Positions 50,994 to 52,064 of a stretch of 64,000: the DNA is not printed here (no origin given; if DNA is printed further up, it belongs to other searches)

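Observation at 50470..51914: Orphan VirB8-like gene with a downstream unknown 197-aa gene, without other T4SS genes in the window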

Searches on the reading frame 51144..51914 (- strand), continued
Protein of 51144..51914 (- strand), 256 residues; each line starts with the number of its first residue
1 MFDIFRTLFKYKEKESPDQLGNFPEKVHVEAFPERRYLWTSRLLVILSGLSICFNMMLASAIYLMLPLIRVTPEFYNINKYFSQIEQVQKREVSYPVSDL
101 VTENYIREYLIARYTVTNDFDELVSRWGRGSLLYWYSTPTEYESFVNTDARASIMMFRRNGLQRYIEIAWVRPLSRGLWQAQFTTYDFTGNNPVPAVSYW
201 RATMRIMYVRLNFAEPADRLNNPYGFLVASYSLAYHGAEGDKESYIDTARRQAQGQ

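Call 98: search_protein_families(library=pfam, proteins=[L150:1489-2469:-, L150:2524-3702:-, L150:3784-6075:+, L150:401-961:+], max_evalue=0.001)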
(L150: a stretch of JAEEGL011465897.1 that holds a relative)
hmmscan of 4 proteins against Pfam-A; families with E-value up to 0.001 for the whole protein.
L150:1489-2469:- (326 aa): 2 families
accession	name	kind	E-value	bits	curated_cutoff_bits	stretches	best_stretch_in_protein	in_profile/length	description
PF00437.27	T2SSE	-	1.7e-31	109.6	24.9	1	65-264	94-279/370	Type II/IV secretion system protein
PF13191.12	AAA_16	-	1.8e-05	25.7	32.6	1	108-217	22-136/167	AAA ATPase domain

L150:2524-3702:- (392 aa): 1 family
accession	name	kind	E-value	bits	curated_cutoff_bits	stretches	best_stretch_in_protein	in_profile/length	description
PF02073.20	Peptidase_M29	-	7.9e-51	173.6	27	1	22-353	3-381/406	Thermophilic metalloprotease (M29)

L150:3784-6075:+ (763 aa): 3 families
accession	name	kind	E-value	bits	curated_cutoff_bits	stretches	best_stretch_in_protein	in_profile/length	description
PF00664.28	ABC_membrane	-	9.1e-38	130.9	28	1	211-479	3-273/274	ABC transporter transmembrane region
PF00005.33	ABC_tran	-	1.9e-32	113.1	25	1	542-691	1-137/137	ABC transporter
PF02463.25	SMC_N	-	8.8e-11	42.1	40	1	623-734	135-212/220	RecF/RecN/SMC N terminal domain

L150:401-961:+ (186 aa): 0 families
